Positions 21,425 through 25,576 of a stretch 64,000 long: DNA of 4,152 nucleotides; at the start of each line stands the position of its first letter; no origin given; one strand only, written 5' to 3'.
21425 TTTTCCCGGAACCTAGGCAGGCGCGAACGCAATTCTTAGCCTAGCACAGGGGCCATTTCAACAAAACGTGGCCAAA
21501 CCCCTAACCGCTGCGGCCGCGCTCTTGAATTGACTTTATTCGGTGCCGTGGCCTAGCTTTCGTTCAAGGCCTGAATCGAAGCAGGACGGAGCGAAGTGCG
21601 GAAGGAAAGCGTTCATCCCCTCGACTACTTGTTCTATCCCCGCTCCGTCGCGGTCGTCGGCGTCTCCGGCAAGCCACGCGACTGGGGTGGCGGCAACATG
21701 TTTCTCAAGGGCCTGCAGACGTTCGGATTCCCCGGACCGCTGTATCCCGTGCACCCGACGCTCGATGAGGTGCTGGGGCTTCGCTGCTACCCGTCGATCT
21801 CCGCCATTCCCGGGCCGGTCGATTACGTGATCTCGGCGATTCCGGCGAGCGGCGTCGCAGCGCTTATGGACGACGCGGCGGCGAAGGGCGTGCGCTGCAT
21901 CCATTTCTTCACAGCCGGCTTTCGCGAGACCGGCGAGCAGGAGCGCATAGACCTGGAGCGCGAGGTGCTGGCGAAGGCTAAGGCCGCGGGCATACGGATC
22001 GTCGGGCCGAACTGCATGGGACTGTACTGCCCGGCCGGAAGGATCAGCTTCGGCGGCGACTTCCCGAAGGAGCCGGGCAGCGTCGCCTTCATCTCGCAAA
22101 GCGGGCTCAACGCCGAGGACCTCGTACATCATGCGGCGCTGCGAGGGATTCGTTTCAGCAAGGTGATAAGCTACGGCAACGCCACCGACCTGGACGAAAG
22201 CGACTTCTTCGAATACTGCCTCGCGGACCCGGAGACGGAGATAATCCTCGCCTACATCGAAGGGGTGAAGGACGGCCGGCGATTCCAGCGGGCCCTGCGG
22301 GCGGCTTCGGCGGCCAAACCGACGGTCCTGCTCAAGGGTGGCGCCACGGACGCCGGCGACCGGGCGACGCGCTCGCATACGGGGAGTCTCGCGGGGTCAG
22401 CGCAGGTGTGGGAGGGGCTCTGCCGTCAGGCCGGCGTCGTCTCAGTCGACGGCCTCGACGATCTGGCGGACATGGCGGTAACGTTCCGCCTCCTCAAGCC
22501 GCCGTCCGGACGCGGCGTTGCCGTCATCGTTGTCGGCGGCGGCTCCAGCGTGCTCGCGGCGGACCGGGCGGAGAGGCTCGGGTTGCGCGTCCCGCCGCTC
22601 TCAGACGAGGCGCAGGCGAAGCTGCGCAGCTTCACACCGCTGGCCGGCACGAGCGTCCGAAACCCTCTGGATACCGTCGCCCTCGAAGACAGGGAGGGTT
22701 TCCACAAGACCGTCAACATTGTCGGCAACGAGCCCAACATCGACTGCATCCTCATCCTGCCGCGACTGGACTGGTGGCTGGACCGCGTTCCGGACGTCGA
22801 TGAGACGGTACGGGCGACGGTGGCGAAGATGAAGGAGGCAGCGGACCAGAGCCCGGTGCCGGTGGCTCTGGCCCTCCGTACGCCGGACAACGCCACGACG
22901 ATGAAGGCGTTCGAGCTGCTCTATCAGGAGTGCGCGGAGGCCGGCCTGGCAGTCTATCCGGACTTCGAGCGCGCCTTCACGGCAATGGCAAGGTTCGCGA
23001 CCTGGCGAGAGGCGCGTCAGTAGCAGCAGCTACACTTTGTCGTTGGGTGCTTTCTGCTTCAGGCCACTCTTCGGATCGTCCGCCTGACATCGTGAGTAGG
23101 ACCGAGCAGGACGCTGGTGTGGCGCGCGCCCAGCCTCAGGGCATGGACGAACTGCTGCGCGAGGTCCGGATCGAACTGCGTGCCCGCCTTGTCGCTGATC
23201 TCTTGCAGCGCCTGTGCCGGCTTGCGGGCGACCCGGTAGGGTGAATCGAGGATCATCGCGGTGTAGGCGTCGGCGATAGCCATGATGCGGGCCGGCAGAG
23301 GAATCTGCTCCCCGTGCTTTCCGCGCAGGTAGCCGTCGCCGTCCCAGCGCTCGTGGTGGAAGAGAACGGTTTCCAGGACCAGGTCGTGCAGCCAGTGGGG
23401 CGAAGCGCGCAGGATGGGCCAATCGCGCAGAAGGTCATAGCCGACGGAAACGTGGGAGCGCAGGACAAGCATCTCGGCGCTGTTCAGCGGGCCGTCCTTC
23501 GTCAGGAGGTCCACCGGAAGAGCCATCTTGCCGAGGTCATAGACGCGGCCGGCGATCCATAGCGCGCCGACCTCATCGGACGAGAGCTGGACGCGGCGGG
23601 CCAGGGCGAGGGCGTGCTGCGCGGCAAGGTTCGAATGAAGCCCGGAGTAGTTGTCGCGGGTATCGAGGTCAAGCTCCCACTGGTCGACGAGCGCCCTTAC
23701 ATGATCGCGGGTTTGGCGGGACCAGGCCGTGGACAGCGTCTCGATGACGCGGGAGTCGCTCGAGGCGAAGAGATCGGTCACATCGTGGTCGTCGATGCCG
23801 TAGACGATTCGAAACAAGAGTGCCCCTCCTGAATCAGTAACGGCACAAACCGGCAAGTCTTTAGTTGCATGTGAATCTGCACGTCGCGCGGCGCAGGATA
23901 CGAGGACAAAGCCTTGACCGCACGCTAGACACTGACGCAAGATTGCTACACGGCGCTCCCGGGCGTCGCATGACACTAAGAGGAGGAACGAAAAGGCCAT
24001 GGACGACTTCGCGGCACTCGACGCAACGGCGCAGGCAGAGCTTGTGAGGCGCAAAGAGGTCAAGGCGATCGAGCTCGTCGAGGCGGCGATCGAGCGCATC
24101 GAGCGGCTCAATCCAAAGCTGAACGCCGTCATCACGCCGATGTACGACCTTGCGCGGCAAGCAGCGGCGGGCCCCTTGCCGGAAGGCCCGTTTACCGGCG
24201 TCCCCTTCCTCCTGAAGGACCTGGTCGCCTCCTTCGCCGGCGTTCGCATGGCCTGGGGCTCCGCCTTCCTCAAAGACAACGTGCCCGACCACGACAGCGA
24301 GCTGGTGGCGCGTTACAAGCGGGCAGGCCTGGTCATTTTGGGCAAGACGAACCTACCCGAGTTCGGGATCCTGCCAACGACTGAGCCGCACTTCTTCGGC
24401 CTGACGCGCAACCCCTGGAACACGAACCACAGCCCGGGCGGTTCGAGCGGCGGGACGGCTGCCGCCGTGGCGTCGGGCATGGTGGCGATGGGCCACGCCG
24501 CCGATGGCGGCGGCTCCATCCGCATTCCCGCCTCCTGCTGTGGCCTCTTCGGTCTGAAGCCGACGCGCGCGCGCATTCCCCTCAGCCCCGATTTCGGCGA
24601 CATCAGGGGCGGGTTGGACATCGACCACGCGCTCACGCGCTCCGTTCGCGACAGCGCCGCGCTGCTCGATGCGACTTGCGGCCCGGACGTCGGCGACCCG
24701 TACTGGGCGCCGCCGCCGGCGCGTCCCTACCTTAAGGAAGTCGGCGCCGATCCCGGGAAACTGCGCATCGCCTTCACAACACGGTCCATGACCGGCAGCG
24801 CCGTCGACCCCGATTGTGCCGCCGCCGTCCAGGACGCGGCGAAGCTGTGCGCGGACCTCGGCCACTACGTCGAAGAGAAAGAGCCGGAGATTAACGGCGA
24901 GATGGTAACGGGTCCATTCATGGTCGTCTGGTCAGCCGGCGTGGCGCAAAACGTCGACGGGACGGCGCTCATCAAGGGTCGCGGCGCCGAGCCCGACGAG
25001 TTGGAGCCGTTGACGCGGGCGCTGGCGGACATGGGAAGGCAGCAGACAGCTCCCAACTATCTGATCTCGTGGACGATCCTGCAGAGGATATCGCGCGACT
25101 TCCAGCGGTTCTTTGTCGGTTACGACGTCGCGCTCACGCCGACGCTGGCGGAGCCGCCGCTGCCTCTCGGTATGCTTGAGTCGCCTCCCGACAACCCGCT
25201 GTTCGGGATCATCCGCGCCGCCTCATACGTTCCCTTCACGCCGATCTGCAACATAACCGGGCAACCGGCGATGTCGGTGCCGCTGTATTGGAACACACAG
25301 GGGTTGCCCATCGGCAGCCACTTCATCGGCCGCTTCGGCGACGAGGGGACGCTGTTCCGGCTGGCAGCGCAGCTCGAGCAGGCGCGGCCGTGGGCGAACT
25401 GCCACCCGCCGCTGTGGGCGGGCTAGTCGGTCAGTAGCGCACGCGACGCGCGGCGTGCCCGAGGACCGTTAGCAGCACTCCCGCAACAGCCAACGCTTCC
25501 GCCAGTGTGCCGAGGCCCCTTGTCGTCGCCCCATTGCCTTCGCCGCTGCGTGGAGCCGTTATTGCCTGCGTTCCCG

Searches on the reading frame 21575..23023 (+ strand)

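Call 58: search_protein_families(library=pfam, proteins=[window:21575-23023:+], max_evalue=0.0001)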
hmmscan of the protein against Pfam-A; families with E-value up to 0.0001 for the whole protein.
window:21575-23023:+ (482 aa): 3 families
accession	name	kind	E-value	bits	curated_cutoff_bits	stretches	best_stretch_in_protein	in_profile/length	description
PF13607.11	Succ_CoA_lig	-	6.7e-49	165.6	27.4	1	167-304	1-138/138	Succinyl-CoA ligase like flavodoxin domain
PF13380.12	CoA_binding_2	-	1.7e-21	77.3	22.8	1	23-151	1-114/116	CoA binding domain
PF02629.25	CoA_binding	-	5.2e-07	30.8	22.3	1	22-115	3-97/97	CoA binding domain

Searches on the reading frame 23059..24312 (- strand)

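Call 58: search_protein_families(library=pfam, proteins=[window:23059-24312:-], max_evalue=0.0001)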
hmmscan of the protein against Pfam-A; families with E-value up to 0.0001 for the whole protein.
window:23059-24312:- (417 aa): 2 families
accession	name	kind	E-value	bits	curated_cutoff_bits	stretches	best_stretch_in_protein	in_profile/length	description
PF13487.12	HD_5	-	1.9e-28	99.8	27.2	1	224-384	15-170/170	HD domain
PF01966.28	HD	-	1.3e-12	48.4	22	1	226-353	4-116/116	HD domain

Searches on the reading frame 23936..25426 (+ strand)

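Call 58: search_protein_families(library=pfam, proteins=[window:23936-25426:+], max_evalue=0.0001)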
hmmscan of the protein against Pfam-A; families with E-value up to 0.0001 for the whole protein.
window:23936-25426:+ (496 aa): 1 family
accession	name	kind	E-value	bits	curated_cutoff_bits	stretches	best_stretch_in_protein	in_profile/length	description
PF01425.27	Amidase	-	5.1e-98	329.5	27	1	46-473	1-444/445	Amidase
